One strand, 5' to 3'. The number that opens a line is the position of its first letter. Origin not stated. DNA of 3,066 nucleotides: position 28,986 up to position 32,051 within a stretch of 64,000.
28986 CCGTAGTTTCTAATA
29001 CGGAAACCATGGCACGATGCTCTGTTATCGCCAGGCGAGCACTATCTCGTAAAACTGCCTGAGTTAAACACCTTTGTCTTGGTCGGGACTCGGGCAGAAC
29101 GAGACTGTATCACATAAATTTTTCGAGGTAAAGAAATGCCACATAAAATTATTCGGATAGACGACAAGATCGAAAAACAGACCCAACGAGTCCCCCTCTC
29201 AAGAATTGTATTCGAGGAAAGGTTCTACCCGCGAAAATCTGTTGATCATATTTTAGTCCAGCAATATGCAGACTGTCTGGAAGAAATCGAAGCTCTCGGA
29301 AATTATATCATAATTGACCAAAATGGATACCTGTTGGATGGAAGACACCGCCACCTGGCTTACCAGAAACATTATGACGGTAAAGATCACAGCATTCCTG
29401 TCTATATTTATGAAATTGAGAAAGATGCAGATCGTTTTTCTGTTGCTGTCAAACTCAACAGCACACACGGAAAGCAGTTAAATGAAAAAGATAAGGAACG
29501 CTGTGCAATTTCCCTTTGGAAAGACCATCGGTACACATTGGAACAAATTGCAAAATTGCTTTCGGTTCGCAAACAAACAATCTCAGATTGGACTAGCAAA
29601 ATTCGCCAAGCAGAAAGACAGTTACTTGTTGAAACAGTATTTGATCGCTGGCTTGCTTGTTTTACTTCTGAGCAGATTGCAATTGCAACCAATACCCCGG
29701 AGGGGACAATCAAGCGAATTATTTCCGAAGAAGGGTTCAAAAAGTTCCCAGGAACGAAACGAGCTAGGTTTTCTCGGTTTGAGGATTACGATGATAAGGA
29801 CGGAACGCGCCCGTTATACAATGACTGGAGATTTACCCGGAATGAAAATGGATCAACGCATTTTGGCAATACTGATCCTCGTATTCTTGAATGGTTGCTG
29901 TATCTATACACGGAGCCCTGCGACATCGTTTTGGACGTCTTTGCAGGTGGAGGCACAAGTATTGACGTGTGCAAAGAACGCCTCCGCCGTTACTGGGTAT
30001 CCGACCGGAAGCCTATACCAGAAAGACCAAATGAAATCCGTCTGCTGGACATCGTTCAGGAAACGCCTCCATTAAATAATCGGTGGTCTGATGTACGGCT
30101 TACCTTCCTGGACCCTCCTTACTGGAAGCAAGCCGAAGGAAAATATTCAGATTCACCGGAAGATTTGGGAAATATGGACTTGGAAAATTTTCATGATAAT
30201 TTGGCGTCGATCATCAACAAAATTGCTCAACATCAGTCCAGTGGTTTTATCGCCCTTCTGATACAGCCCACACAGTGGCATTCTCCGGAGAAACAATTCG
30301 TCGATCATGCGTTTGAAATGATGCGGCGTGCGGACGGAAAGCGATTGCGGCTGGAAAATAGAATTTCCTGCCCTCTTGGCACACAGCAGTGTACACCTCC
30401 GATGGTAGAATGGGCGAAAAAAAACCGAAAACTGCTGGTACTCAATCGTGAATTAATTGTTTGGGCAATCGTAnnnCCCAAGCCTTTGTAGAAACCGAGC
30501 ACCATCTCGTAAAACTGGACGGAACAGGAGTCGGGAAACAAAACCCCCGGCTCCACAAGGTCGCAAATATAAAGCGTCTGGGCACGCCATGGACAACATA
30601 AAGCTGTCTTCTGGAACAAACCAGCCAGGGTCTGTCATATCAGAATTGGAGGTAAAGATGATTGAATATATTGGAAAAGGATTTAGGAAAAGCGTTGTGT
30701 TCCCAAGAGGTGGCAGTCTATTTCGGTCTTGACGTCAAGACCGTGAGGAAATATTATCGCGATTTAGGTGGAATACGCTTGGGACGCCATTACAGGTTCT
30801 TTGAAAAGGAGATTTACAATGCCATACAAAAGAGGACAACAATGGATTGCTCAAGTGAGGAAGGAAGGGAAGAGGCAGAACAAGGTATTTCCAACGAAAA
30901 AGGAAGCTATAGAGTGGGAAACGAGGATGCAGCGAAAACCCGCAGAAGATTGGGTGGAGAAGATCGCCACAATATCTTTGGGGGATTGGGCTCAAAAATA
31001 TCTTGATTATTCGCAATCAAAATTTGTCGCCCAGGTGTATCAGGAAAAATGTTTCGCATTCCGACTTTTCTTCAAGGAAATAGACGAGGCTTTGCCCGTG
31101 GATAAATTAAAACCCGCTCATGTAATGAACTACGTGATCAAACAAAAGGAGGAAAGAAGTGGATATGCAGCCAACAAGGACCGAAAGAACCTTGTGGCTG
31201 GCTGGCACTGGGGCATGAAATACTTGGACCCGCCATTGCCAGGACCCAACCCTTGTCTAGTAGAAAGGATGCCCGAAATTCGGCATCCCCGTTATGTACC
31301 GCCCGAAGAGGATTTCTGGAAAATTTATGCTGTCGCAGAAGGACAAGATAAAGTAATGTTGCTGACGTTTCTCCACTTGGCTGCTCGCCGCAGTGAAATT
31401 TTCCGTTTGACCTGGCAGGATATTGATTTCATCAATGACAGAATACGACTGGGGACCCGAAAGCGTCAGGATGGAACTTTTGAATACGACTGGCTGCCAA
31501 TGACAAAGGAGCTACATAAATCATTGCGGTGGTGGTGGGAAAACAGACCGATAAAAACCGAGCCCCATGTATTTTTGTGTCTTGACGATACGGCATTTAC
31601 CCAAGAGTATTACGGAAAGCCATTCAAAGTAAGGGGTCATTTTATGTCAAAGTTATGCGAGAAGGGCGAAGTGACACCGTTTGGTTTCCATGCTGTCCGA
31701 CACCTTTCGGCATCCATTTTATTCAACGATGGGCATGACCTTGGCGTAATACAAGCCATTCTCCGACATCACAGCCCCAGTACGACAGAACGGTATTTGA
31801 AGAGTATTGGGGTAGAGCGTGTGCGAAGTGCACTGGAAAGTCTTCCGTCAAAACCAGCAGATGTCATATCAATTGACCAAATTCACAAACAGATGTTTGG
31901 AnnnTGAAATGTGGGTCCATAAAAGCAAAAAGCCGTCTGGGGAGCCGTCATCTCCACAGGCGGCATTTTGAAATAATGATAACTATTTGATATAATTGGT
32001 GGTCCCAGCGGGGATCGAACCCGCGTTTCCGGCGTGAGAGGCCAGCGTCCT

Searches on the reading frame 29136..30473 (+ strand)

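Call 31: search_protein_families(library=pfam, proteins=[window:29136-30473:+], max_evalue=0.01)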
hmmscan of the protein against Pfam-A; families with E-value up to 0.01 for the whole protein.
window:29136-30473:+ (446 aa): 4 families
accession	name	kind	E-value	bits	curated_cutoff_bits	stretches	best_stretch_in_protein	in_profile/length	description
PF01555.25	N6_N4_Mtase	-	3.7e-08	34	26.7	1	222-286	135-206/221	DNA methylase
PF04545.22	Sigma70_r4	-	0.00017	21.5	24.1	0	119-151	7-39/50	Sigma-70, region 4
PF13384.12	HTH_23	-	0.0047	17.1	24.6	0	119-155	4-40/50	Homeodomain-like domain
PF12728.13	HTH_17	-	0.0058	17.3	27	0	133-154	2-23/51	Helix-turn-helix domain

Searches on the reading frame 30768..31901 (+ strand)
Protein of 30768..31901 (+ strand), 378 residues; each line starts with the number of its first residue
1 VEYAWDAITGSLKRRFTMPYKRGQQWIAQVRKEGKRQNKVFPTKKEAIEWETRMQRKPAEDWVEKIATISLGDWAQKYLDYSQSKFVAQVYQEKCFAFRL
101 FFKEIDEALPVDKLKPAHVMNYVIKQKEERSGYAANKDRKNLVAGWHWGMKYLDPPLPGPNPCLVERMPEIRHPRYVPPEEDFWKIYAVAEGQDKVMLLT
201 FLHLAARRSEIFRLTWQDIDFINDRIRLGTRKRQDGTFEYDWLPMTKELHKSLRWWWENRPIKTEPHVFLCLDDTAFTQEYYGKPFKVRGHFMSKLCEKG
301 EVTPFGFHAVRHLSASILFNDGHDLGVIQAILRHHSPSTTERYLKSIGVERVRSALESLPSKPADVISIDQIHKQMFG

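Call 31: search_protein_families(library=pfam, proteins=[window:30768-31901:+], max_evalue=0.01)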
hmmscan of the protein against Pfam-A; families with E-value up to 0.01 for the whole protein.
window:30768-31901:+ (378 aa): 2 families
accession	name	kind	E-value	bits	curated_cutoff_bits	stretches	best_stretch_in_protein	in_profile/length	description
PF00589.27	Phage_integrase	-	3.1e-18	66.6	27.1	1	186-345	11-167/172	Phage integrase family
PF09954.14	DUF2188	-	0.00053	20.5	22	1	17-58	3-44/62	Uncharacterized protein conserved in bacteria (DUF2188)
